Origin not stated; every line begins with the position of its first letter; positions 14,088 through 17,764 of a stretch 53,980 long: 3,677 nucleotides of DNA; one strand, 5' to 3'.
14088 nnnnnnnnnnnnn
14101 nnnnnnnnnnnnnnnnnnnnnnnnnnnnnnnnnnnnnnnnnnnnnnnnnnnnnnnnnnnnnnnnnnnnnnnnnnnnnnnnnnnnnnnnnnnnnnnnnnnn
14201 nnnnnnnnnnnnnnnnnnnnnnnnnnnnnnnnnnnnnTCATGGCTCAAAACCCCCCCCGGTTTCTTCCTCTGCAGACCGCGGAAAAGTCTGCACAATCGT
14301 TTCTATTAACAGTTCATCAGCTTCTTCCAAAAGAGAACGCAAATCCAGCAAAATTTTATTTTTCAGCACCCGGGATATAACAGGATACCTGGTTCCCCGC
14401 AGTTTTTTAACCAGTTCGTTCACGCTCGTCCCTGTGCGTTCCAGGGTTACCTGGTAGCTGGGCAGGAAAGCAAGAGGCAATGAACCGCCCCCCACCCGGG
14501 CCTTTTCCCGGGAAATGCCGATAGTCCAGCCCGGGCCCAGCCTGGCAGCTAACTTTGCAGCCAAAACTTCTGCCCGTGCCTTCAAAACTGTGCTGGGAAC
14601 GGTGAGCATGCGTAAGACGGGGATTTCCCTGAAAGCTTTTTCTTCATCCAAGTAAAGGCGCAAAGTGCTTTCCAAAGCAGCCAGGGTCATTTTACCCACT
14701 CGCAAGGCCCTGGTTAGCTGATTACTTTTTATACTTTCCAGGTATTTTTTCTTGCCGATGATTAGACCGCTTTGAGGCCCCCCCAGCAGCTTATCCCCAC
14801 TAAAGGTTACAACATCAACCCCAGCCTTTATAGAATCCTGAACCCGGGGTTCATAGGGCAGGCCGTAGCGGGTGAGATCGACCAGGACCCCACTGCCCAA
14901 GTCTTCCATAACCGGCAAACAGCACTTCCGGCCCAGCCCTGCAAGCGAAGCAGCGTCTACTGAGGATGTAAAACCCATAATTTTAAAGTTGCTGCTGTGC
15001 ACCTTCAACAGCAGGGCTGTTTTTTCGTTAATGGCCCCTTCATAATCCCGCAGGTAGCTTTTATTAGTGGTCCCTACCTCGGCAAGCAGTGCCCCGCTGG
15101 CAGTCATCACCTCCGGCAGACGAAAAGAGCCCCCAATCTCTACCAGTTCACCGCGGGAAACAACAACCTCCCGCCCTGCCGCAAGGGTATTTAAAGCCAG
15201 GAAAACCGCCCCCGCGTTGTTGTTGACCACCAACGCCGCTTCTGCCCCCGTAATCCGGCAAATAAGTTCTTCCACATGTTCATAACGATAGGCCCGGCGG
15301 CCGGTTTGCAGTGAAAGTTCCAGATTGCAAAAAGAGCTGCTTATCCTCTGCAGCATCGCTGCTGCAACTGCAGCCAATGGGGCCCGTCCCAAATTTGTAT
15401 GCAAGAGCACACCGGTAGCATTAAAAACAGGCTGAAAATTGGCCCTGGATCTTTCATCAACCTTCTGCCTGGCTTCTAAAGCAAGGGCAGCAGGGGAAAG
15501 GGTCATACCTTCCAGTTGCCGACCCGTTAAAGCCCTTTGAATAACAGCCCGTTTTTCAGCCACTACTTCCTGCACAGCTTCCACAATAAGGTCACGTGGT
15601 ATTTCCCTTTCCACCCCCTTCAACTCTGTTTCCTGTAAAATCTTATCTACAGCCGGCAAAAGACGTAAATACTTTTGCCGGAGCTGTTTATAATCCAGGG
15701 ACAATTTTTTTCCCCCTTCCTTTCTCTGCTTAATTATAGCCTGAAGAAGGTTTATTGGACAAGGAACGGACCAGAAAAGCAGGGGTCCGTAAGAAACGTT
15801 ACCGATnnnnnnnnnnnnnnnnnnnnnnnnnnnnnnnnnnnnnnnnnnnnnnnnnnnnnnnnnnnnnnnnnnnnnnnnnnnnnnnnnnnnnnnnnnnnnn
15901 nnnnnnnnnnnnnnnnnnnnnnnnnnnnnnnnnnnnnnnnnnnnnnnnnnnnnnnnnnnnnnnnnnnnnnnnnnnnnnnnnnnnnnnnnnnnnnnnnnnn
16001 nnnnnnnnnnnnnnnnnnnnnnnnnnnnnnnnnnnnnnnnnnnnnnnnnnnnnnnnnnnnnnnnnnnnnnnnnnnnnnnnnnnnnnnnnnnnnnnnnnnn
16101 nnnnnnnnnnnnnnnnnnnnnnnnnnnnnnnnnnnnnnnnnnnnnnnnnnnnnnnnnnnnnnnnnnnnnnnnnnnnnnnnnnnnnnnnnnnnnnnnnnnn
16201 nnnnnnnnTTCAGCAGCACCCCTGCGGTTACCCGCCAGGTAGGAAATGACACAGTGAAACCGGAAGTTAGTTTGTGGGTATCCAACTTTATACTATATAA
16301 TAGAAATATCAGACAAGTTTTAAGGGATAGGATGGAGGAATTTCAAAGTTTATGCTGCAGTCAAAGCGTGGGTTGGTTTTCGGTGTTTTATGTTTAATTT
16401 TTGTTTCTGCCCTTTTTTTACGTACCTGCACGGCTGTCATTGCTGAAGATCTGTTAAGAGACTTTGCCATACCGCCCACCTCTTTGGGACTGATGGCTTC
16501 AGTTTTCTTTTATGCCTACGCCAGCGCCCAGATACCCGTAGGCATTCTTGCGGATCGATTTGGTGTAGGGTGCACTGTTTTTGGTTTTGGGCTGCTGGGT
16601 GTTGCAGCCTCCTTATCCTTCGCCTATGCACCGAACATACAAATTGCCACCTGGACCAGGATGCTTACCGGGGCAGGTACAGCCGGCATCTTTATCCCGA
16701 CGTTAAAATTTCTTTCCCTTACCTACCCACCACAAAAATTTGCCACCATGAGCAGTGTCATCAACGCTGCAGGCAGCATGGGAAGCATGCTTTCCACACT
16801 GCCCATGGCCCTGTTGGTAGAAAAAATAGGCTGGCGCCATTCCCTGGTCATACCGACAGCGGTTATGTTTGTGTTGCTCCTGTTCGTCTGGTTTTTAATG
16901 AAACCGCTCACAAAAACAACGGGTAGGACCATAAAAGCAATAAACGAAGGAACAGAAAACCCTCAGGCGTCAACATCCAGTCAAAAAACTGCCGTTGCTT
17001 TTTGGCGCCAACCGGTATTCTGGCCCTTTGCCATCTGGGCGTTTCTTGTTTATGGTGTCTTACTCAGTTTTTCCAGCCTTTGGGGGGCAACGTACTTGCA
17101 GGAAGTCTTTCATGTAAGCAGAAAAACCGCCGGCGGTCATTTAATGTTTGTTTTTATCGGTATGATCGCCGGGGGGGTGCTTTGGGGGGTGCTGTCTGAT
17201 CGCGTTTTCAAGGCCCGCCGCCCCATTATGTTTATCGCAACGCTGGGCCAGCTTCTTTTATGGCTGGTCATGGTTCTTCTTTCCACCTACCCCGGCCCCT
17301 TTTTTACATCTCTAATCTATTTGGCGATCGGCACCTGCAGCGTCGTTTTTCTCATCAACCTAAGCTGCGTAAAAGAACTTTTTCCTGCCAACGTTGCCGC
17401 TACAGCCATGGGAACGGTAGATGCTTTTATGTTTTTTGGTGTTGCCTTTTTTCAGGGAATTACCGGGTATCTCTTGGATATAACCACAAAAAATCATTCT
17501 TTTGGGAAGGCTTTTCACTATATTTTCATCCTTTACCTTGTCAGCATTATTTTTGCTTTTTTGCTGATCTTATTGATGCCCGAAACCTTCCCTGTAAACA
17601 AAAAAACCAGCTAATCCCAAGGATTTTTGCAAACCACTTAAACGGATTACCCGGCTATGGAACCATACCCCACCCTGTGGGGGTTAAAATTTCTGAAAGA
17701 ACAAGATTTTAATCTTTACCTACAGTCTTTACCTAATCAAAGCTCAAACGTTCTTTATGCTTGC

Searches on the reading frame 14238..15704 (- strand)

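Call 10: search_protein_families(library=pfam, proteins=[window:14238-15704:-], max_evalue=0.00001)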
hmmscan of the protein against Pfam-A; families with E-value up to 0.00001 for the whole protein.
window:14238-15704:- (488 aa): 2 families
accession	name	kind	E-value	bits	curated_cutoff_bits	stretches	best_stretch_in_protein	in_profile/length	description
PF03841.19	SelA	-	4.1e-153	510.2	22.8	1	93-458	1-366/367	L-seryl-tRNA selenium transferase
PF12390.13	Se-cys_synth_N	-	1.8e-08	34.8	22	1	13-52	1-40/40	Selenocysteine synthase N terminal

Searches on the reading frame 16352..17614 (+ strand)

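Call 10: search_protein_families(library=pfam, proteins=[window:16352-17614:+], max_evalue=0.00001)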
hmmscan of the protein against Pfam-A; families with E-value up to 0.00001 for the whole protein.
window:16352-17614:+ (420 aa): 1 family
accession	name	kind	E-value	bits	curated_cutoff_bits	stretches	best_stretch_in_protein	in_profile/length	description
PF07690.21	MFS_1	-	4.8e-47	161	33.4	2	13-284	1-264/347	Major Facilitator Superfamily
